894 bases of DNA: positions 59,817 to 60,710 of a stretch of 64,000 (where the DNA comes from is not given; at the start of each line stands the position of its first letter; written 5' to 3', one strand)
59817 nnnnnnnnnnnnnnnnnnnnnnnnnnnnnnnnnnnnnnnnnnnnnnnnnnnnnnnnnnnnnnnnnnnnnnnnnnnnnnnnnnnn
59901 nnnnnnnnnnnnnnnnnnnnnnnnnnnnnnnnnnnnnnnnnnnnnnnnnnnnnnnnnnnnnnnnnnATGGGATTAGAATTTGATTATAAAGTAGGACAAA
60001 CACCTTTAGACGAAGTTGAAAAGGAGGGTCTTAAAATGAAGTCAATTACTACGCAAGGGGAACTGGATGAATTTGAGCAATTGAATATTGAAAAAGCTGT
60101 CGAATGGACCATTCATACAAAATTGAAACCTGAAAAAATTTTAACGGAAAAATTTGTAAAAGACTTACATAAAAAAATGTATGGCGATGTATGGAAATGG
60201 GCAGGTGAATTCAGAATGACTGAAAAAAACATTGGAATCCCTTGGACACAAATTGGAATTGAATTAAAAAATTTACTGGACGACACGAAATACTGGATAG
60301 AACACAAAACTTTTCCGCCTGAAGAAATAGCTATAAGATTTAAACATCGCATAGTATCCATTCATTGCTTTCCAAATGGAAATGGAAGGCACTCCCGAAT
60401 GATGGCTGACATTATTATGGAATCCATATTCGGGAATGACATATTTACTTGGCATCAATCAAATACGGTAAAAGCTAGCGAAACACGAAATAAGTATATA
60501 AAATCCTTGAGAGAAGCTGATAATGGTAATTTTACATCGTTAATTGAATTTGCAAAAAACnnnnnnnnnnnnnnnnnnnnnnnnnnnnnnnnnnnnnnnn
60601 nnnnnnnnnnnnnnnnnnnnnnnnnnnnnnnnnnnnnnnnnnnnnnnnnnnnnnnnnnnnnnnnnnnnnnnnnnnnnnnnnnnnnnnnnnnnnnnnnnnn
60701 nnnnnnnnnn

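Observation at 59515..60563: XRE-HTH + Fic two-gene module with a variant Fic motif (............) and a 10-nt coding overlap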

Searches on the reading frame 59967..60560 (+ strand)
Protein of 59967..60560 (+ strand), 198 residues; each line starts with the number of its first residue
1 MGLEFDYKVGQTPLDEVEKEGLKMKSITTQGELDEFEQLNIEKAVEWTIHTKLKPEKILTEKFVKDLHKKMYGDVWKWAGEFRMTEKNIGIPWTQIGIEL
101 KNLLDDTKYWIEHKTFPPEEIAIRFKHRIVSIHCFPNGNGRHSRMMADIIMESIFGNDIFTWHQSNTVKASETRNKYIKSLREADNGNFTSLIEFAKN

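Call 3: search_protein_families(library=pfam, proteins=[window:59967-60560:+], max_evalue=0.01)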
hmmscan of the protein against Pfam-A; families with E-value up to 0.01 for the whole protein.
window:59967-60560:+ (198 aa): 1 family
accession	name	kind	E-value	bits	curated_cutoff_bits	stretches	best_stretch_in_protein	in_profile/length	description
PF02661.23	Fic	-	2.1e-10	41.8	24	1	59-150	2-92/93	Fic/DOC family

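Call 4: search_protein_families(library=ncbifam, proteins=[window:59967-60560:+], max_evalue=0.01)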
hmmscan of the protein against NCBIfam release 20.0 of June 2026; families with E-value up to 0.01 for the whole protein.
window:59967-60560:+ (198 aa): 4 families
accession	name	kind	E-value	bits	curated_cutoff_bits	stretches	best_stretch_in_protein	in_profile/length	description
TIGR02613.1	mob_myst_B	hypoth_equivalog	6.4e-75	251.1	124.4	1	12-197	2-186/186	mobile mystery protein B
NF046029.1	ProtAdlyltaseNmFic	equivalog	7.5e-06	25.8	230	1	36-166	4-129/177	protein adenylyltransferase Fic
NF045983.1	ProtAdnltaseVbhT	equivalog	1.5e-05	24.3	800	1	62-85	57-80/419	type II toxin-antitoxin system protein adenylyltransferase VbhT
NF007672.0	PRK10347.1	equivalog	0.0049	16.6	181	0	62-87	57-82/200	putative adenosine monophosphate-protein transferase Fic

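Call 5: search_solved_structures(query=window:59967-60560:+, max_evalue=1, show_alignments=3)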
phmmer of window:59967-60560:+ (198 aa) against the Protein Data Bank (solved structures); distinct sequences matched with E-value up to 1: 30.
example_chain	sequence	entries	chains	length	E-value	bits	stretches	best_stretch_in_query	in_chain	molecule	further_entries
6i7j_A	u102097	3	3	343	5.2e-05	26.5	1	37-153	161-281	Adenosine monophosphate-protein transferase FICD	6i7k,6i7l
6i7h_A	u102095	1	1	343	6.8e-05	26.1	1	41-153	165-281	Adenosine monophosphate-protein transferase FICD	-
6i7g_A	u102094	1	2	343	7e-05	26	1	40-153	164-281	Adenosine monophosphate-protein transferase FICD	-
4u04_A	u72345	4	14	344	7.1e-05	26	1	40-153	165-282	Adenosine monophosphate-protein transferase FICD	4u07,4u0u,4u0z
6i7i_A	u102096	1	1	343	7.3e-05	26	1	54-153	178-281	Adenosine monophosphate-protein transferase FICD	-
9yz5_A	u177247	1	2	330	8.1e-05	25.8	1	41-153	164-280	Protein adenylyltransferase FICD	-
4u0s_A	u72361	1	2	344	9.1e-05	25.7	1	40-153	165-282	Adenosine monophosphate-protein transferase FICD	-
6zmd_B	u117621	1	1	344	0.0001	25.5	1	36-152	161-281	Protein adenylyltransferase FICD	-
5jj6_A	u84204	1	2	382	0.00067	22.8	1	64-185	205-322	Adenosine monophosphate-protein transferase FICD homolog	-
5jj7_A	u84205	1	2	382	0.00068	22.8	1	64-185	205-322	Adenosine monophosphate-protein transferase FICD homolog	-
3cuc_A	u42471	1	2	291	0.00073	22.7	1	115-163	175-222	Protein of unknown function with a Fic domain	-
7b7z_A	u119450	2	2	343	0.0013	21.9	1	37-153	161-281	Protein adenylyltransferase FICD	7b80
4x2e_A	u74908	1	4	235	0.0038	20.4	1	27-195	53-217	Fic family protein putative filamentation induced by cAMP protein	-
4x2c_A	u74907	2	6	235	0.004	20.3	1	27-195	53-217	Fic family protein putative filamentation induced by cAMP protein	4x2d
3zcb_A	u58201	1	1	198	0.005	20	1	64-86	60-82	ADENOSINE MONOPHOSPHATE-PROTEIN TRANSFERASE VBHT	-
7xux_A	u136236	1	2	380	0.029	17.5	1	104-192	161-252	Fido domain-containing protein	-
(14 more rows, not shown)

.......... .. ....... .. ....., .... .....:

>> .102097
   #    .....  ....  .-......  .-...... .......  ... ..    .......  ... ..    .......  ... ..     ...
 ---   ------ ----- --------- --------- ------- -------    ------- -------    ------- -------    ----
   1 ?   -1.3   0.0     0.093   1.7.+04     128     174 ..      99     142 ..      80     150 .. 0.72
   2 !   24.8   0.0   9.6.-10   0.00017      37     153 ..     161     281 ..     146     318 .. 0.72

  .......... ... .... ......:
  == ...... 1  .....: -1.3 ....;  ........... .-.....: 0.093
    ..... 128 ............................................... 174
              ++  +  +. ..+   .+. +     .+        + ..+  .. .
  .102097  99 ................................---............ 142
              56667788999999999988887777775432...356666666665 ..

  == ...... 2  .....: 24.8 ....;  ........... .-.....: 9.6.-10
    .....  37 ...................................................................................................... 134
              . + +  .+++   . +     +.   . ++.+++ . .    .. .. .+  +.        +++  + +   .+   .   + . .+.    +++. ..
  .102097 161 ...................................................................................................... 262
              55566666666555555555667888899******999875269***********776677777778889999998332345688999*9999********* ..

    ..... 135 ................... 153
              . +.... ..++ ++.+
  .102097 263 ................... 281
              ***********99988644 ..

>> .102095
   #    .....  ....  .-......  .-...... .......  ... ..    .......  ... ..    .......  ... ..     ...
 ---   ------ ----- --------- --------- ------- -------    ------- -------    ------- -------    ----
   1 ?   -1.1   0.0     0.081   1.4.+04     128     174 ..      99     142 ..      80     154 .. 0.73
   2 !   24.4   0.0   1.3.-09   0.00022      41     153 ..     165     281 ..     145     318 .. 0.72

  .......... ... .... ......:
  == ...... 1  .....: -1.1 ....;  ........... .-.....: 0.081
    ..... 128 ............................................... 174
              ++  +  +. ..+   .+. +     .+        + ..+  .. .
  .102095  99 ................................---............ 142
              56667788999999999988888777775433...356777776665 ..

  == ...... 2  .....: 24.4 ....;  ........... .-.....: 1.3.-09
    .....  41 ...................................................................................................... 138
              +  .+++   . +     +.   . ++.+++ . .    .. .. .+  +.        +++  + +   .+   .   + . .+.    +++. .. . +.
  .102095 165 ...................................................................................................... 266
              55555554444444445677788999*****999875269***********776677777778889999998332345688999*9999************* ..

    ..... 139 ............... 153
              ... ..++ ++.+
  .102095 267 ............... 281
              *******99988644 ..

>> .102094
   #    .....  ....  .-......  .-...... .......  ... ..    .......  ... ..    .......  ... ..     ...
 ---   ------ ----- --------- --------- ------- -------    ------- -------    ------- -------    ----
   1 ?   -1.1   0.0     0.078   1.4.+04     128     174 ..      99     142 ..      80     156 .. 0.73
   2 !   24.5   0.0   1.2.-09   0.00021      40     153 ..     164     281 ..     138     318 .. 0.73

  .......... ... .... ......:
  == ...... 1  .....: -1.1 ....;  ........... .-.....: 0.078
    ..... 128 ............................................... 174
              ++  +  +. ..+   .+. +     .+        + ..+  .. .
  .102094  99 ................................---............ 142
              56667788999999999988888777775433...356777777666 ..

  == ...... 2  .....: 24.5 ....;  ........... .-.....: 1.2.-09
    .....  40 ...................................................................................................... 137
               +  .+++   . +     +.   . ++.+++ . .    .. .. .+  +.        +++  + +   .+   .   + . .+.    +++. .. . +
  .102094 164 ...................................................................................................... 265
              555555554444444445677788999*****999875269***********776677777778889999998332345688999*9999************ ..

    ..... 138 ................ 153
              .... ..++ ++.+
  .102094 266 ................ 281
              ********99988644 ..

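Call 6: search_protein_families(library=padloc, proteins=[window:59967-60560:+], max_evalue=0.1)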
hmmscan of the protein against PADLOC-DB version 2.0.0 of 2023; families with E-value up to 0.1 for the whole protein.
window:59967-60560:+ (198 aa): 7 families
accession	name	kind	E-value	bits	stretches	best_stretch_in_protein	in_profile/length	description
PDLC04839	PDC-S04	-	2.3e-18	64.6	1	25-195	26-197/205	-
PDLC04838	PDC-S04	-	1.2e-13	49.4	1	26-154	32-165/209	-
PDLC03963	SoFic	-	1.9e-11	42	1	14-196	74-256/361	-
PDLC04840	PDC-S04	-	1.5e-09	35.9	1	36-194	52-209/227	-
PDLC04836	PDC-S04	-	5.9e-07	26.9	1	34-194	67-221/244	-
PDLC04837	PDC-S04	-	2.6e-06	24.9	1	56-196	82-220/234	-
PDLC04842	PDC-S04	-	2.9e-06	25.2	1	33-164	16-142/202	-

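Call 9: find_homologous_proteins(query=window:59967-60560:+, max_evalue=0.00001)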
Query window:59967-60560:+ (198 aa): 7994 proteins with E <= 0.00001 among 8000 candidates; the best 120 are listed.
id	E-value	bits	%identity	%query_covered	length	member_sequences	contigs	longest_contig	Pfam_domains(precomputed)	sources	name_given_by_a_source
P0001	2.0e-129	447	98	100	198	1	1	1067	PF02661.24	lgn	-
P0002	2.5e-128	444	98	100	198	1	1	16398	PF02661.24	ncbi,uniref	ncbi:mobile mystery protein B [Bizionia sp.]|uniref:mobile mystery protein B n=1 Tax=Bizionia sp. Ta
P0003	4.3e-128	443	97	100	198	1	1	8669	PF02661.24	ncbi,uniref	ncbi:mobile mystery protein B [Bizionia sp.]|uniref:mobile mystery protein B n=1 Tax=Bizionia sp. Ta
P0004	3.3e-122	424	94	100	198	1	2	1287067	PF02661.24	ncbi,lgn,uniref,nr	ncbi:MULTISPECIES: mobile mystery protein B [Bizionia]|uniref:Mobile mystery protein B n=1 Tax=Bizio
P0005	1.1e-121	422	94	100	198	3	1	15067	PF02661.24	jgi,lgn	-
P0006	1.6e-121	422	93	100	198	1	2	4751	PF02661.24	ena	-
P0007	4.4e-119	414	92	100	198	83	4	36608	PF02661.24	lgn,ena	-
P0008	9.1e-119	413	91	100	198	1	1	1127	PF02661.24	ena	-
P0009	1.1e-118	412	91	100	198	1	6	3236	PF02661.24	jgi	jgi:Fic-DOC domain mobile mystery protein B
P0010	1.3e-118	412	91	100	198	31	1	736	PF02661.24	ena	-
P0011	1.4e-118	412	91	100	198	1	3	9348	PF02661.24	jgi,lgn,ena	-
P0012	2.1e-118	411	90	100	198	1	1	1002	PF02661.24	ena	-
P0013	2.2e-118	411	90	100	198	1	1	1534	PF02661.24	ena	-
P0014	2.8e-118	411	90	100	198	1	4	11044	PF02661.24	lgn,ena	-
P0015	3.5e-118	411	91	100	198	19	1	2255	PF02661.24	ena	-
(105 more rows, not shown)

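Call 18: search_protein_representatives(protein=window:59967-60560:+)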
Query: 198 residues. Proteins with E-value up to 0.001 (for the whole library): 2389; up to 1e-10: 1326; up to 1e-30: 243. The best 150 are listed.
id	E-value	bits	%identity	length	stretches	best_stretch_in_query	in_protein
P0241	3.1e-86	304.7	65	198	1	1-197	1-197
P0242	6.0e-69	248.3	55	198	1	1-197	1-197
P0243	3.3e-66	239.3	80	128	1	71-198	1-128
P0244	5.8e-66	238.5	58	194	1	9-197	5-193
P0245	1.2e-64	234.3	52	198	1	1-197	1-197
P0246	8.3e-62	225.0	52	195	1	3-197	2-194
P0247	2.2e-56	207.3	52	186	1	3-188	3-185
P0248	7.5e-52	192.5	49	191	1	5-197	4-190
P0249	1.1e-51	191.9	46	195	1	10-196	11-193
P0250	1.2e-51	191.7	49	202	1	3-196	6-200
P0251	5.4e-51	189.7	45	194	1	3-197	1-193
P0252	1.0e-50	188.8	48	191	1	12-196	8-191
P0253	1.1e-50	188.6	47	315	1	14-198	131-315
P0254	1.9e-50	187.9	45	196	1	4-196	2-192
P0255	2.2e-50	187.7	48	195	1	5-196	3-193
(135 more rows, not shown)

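Call 24: search_solved_structures(query=A1, max_evalue=0.01, show_alignments=5)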
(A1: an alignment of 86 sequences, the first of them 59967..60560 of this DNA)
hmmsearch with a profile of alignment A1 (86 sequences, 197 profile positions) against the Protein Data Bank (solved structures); distinct sequences matched with E-value up to 0.01: 57.
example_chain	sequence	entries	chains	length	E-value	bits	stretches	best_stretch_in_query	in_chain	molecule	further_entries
6i7g_A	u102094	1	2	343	5.8e-18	68.3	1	37-196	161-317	Adenosine monophosphate-protein transferase FICD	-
4u04_A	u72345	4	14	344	5.8e-18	68.3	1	37-196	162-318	Adenosine monophosphate-protein transferase FICD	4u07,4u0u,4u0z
9yz5_A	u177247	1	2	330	6e-18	68.2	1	37-196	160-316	Protein adenylyltransferase FICD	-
6i7j_A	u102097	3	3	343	6e-18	68.2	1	35-196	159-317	Adenosine monophosphate-protein transferase FICD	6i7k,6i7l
6i7h_A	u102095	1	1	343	6.1e-18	68.2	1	37-196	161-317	Adenosine monophosphate-protein transferase FICD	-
6i7i_A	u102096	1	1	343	6.3e-18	68.2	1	37-196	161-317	Adenosine monophosphate-protein transferase FICD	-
4u0s_A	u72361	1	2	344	6.6e-18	68.1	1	37-196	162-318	Adenosine monophosphate-protein transferase FICD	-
6zmd_B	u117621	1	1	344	2e-17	66.5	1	35-196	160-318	Protein adenylyltransferase FICD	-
7b7z_A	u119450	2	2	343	2.1e-16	63.2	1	35-196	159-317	Protein adenylyltransferase FICD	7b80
5jj6_A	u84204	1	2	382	3.2e-13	52.8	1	55-195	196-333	Adenosine monophosphate-protein transferase FICD homolog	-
5jj7_A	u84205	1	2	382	3.2e-13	52.8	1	55-195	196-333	Adenosine monophosphate-protein transferase FICD homolog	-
5cgl_A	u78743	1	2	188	2.5e-12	49.9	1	32-165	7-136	Adenosine monophosphate-protein transferase NmFic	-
3se5_A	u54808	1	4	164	6.8e-12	48.5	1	32-165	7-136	Cell filamentation protein Fic-related protein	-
5nv5_A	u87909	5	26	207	9.2e-12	48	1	27-165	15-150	Fic family protein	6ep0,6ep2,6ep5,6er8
3s6a_A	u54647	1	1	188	1e-11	47.9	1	32-165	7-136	Cell filamentation protein Fic-related protein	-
7xux_A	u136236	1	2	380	8e-10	41.7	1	37-191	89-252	Fido domain-containing protein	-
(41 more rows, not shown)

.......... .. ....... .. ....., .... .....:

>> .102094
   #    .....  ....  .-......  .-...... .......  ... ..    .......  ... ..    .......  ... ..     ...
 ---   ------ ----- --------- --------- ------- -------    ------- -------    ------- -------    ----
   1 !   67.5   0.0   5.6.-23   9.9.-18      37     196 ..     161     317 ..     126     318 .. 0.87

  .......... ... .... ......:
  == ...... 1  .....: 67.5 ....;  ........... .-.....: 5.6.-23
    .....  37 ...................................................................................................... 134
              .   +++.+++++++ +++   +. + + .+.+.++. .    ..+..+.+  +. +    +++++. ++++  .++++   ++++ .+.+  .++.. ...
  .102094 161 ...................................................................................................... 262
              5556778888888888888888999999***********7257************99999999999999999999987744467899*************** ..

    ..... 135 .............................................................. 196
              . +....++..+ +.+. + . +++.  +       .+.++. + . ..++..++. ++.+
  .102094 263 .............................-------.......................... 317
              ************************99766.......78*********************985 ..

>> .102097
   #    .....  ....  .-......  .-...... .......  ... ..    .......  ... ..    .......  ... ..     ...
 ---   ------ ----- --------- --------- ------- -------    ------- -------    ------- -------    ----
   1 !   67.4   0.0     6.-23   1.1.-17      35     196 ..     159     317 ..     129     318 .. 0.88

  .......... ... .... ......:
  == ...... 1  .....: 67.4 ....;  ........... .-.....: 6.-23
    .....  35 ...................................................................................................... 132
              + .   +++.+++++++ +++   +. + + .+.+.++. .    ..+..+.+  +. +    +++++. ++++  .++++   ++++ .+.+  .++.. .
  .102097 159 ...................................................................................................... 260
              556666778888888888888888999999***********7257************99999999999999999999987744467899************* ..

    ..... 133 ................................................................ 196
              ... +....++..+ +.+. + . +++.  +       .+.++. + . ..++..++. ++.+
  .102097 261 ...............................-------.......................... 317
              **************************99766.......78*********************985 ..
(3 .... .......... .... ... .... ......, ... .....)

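Call 26: find_related_loci(query=A2, collection=genome_contigs, flank=3000)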
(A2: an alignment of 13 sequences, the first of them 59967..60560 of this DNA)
Query A2 (198 aa) in genome_contigs; peptide patterns used: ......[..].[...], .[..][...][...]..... (x = any residue, [..] = any of these).
600 stretches matched a pattern (row limit reached: there are more); 594 encode a relative of the query (tblastn E <= 1e-3); the best 80 are kept; 80 distinct loci.
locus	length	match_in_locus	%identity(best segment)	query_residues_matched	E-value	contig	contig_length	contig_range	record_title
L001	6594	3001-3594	91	1-198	1e-121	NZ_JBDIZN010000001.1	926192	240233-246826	Polaribacter uvawellassae strain SLMDC-22 NODE_1_length_926192_cov_114.256785, whole genome shotgun sequence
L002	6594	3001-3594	87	1-198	5e-115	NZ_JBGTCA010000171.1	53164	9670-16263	MAG: Aquiflexum sp. isolate JTS-RE109 k141_10522236, whole genome shotgun sequence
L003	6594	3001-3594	85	1-198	2e-114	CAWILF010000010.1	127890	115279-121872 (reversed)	MAG: uncultured Flavobacteriaceae bacterium isolate MFD03250.bin.3.131 genome assembly, contig: contig_16199, whole geno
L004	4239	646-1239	84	1-198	4e-114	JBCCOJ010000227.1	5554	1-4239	MAG: Bacteroidota bacterium isolate P01_D01_bin.100 k141_1248873_length_5554_cov_14.0000, whole genome shotgun sequence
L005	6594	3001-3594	85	1-198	1e-113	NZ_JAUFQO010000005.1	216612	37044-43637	Lutimonas halocynthiae strain CECT 8444 velvet_auto_105_5, whole genome shotgun sequence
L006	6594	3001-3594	84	1-198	8e-113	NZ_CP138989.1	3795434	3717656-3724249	Algibacter sp. R77976 chromosome, complete genome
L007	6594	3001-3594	82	1-198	4e-111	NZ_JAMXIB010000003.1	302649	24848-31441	Robiginitalea marina strain 2V75 scaffold_3_length=302650, whole genome shotgun sequence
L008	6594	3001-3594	81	1-198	9e-110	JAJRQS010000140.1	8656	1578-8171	MAG: Bacteroidetes bacterium isolate Dive100_bin10.78 k141_350115, whole genome shotgun sequence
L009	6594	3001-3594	81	1-198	1e-109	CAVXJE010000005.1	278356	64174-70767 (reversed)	MAG: uncultured Flavobacteriaceae bacterium isolate MFD03551.bin.1.13 genome assembly, contig: contig_28775, whole genom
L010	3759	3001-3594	80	1-198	2e-108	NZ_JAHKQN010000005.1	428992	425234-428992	Cellulophaga baltica strain B2M06 B2M06_B2M06_contig_4, whole genome shotgun sequence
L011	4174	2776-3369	81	1-198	9e-109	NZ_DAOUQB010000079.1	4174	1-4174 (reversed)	MAG: Anaerotignum sp. isolate CSMAG_115 CSMAG_115_k141_4409264_length_4174_cov_22.8810, whole genome shotgun sequence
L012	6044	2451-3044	80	1-198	2e-107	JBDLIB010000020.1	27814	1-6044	MAG: Bacteroidota bacterium isolate MAG010 MAG010_20, whole genome shotgun sequence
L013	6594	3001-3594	80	1-198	2e-105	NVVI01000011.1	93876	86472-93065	MAG: Flavobacteriales bacterium isolate NORP67 Contig_source1383C_665, whole genome shotgun sequence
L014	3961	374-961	78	1-196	9e-106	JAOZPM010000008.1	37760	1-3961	MAG: Bacteroidales bacterium isolate GMC4.metabat2.217 GMC4_616_length_37760_cov_9.774910, whole genome shotgun sequence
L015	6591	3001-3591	76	1-197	2e-104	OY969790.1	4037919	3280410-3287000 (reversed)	MAG: uncultured Flavobacteriaceae bacterium isolate MFD04716.bin.1.40 genome assembly, chromosome: 1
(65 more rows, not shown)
